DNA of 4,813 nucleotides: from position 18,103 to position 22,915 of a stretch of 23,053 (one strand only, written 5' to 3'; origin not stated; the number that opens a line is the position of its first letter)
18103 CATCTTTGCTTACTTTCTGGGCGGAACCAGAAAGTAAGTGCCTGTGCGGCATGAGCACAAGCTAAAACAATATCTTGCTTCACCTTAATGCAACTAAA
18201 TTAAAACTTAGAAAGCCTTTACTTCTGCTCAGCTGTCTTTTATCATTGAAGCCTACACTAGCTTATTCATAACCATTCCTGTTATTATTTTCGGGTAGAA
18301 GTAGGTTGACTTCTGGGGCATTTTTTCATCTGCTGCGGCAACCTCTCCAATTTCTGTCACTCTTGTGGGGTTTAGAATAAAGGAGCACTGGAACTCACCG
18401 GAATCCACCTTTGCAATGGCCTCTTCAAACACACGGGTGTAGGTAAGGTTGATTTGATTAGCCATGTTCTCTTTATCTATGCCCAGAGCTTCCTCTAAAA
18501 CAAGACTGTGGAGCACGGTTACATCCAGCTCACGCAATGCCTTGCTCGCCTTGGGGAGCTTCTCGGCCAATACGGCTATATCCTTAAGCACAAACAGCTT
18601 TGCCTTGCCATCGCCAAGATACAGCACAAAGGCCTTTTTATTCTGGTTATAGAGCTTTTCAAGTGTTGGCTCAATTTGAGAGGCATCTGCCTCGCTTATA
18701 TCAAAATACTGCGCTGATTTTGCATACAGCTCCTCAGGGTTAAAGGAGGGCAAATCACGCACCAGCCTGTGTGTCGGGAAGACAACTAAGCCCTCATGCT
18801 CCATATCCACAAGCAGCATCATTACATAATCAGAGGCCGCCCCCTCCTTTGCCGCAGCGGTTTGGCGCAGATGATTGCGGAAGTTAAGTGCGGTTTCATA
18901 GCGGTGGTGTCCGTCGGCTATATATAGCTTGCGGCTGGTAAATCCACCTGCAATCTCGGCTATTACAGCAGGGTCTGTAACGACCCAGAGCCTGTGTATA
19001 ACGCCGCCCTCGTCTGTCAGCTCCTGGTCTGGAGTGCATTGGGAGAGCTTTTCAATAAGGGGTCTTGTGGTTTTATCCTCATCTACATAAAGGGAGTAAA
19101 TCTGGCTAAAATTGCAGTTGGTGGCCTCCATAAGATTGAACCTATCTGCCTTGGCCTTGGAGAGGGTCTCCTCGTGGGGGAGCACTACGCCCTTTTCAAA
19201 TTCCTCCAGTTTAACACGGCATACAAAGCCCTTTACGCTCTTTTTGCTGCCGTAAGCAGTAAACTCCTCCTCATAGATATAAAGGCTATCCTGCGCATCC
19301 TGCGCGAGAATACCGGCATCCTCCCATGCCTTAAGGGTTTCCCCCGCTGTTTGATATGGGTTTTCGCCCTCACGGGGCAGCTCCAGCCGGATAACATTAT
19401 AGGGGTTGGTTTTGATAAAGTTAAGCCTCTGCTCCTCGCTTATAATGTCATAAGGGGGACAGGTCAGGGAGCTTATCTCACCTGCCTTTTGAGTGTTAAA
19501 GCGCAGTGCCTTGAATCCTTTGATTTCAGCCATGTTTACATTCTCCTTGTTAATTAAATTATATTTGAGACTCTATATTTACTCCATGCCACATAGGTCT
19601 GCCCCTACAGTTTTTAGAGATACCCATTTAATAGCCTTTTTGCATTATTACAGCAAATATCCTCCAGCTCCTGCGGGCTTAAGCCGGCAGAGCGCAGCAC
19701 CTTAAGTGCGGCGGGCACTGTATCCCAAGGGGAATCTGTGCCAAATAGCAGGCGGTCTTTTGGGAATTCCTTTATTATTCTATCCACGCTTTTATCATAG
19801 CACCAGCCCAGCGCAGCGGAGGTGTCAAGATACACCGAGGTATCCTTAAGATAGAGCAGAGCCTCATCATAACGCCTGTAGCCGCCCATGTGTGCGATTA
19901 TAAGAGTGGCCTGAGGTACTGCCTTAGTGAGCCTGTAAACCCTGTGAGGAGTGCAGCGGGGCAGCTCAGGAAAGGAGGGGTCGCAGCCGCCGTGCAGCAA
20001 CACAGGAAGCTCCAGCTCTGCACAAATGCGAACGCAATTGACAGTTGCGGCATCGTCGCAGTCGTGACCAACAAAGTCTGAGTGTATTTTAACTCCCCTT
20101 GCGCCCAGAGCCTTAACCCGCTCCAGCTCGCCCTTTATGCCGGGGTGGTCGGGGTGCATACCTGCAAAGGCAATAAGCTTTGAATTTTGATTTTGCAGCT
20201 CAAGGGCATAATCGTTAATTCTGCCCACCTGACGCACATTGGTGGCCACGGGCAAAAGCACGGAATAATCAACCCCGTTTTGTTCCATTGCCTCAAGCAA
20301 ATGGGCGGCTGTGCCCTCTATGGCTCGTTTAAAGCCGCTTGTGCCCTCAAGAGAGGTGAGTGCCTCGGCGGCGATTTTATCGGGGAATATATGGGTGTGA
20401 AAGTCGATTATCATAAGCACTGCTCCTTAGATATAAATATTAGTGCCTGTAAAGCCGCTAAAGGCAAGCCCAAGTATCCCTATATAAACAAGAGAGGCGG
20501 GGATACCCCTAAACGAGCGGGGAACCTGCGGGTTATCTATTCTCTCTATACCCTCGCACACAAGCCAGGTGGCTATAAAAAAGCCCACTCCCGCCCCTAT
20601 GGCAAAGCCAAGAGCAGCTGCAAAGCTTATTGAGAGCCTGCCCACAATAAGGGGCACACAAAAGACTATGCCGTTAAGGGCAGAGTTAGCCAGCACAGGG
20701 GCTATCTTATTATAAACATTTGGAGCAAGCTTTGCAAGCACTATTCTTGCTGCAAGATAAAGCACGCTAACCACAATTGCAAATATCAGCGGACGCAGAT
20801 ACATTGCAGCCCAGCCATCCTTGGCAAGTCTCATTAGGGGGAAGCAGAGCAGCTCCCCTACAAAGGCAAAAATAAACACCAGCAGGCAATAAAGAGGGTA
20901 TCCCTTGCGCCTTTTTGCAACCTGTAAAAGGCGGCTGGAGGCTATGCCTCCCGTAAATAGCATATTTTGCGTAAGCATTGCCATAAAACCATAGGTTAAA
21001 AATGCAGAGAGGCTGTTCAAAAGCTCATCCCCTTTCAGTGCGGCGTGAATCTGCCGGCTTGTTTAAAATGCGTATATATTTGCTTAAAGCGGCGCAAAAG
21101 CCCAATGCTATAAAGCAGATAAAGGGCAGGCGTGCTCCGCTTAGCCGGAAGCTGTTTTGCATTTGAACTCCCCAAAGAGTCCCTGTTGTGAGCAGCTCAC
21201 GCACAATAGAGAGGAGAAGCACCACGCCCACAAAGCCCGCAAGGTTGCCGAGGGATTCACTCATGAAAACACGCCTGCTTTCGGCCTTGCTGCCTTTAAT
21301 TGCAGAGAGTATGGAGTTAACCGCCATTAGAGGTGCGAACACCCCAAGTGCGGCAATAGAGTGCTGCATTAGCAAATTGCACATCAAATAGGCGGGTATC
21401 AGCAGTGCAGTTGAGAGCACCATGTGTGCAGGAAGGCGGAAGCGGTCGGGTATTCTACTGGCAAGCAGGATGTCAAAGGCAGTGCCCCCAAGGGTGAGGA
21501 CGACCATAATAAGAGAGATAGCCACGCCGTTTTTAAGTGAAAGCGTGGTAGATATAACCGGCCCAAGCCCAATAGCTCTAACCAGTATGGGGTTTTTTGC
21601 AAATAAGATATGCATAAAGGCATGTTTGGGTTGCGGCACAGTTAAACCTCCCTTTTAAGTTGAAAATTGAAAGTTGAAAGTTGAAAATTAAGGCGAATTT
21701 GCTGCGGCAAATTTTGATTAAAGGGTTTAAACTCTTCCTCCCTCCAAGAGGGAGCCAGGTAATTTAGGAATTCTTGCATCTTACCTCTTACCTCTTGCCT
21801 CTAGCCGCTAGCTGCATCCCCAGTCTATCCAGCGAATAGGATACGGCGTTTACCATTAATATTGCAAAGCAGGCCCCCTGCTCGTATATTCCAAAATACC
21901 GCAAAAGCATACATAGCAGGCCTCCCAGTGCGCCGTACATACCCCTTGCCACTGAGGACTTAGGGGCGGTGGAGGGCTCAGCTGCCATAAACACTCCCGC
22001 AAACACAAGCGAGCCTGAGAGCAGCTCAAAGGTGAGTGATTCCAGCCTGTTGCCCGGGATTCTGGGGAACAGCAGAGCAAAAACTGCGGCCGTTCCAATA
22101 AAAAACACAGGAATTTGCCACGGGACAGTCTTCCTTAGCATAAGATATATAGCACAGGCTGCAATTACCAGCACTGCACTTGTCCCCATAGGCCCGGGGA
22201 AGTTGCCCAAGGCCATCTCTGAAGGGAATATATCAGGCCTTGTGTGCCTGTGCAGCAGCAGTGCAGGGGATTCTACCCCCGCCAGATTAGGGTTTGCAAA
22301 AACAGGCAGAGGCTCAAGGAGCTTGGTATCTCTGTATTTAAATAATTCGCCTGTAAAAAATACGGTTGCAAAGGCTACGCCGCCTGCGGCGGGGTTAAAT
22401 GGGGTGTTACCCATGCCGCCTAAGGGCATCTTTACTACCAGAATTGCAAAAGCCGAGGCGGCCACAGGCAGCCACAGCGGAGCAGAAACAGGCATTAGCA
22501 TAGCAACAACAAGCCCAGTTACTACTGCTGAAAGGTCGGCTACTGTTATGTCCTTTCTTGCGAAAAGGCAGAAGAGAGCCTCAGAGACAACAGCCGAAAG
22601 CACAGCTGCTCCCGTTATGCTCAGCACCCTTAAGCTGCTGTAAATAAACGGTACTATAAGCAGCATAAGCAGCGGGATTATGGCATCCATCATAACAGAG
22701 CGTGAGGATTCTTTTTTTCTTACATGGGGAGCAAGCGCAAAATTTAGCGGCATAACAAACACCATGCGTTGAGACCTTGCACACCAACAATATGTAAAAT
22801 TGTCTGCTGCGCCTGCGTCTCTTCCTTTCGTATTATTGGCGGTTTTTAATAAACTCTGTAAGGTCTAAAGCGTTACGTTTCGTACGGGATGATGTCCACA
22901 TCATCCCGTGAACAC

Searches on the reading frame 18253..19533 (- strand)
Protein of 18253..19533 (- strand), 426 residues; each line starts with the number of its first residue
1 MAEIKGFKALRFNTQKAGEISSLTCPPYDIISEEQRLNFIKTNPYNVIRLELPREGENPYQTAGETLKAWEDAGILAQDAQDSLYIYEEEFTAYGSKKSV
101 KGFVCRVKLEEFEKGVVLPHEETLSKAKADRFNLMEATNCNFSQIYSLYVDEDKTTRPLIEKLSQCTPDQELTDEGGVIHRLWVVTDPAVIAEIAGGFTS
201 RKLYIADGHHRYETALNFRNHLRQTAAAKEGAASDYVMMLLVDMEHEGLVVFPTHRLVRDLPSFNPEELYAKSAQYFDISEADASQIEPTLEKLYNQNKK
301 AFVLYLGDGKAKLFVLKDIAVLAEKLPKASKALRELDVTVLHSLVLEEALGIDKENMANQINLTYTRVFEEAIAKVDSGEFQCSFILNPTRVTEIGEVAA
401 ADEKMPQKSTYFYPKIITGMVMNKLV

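Call 10: search_protein_families(library=pfam, proteins=[window:18253-19533:-], max_evalue=0.001)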
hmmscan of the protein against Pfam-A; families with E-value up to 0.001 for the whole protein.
window:18253-19533:- (426 aa): 1 family
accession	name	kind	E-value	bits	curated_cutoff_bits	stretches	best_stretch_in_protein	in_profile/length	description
PF06245.16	DUF1015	-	4.1e-96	322.2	25.8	1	4-339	1-325/325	Protein of unknown function (DUF1015)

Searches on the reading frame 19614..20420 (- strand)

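Call 10: search_protein_families(library=pfam, proteins=[window:19614-20420:-], max_evalue=0.001)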
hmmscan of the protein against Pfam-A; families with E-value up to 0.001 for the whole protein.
window:19614-20420:- (268 aa): 2 families
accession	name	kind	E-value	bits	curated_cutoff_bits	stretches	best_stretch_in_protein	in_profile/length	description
PF04909.20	Amidohydro_2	-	1.7e-27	97.4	26.4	1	5-265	1-288/289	Amidohydrolase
PF01026.27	TatD_DNase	-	2.6e-09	37.3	27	1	5-238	1-213/253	TatD related DNase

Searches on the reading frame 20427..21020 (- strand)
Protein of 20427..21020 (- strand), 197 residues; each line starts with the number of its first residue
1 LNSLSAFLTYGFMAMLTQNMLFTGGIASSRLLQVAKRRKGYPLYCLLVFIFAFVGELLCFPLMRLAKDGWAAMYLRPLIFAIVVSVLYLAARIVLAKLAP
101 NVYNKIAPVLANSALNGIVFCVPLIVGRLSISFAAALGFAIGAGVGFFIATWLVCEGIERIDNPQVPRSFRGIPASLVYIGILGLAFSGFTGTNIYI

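Call 10: search_protein_families(library=pfam, proteins=[window:20427-21020:-], max_evalue=0.001)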
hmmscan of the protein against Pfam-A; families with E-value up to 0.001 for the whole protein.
window:20427-21020:- (197 aa): 1 family
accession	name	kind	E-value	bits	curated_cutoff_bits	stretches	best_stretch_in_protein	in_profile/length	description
PF02508.19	Rnf-Nqr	-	3.2e-15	57.1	23.8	1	12-192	6-172/174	Rnf-Nqr subunit, membrane protein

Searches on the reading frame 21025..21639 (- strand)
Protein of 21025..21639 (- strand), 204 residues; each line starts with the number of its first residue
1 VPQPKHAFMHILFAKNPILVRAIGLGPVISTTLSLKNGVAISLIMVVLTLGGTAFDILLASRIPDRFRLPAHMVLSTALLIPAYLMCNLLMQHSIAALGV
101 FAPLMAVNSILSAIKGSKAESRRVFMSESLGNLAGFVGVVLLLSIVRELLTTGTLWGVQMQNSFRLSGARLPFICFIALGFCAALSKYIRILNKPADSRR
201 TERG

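Call 10: search_protein_families(library=pfam, proteins=[window:21025-21639:-], max_evalue=0.001)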
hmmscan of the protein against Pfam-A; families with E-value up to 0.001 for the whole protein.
window:21025-21639:- (204 aa): 1 family
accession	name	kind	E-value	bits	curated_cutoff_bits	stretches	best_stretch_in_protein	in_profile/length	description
PF02508.19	Rnf-Nqr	-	8.1e-20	72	23.8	1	7-181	4-172/174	Rnf-Nqr subunit, membrane protein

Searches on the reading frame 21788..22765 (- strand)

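Call 10: search_protein_families(library=pfam, proteins=[window:21788-22765:-], max_evalue=0.001)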
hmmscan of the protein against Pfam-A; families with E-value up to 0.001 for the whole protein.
window:21788-22765:- (325 aa): 1 family
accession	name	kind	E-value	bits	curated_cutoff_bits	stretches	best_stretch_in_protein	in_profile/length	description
PF03116.20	NQR2_RnfD_RnfE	-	7.3e-71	239.4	27.7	1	11-315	4-289/296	NQR2, RnfD, RnfE family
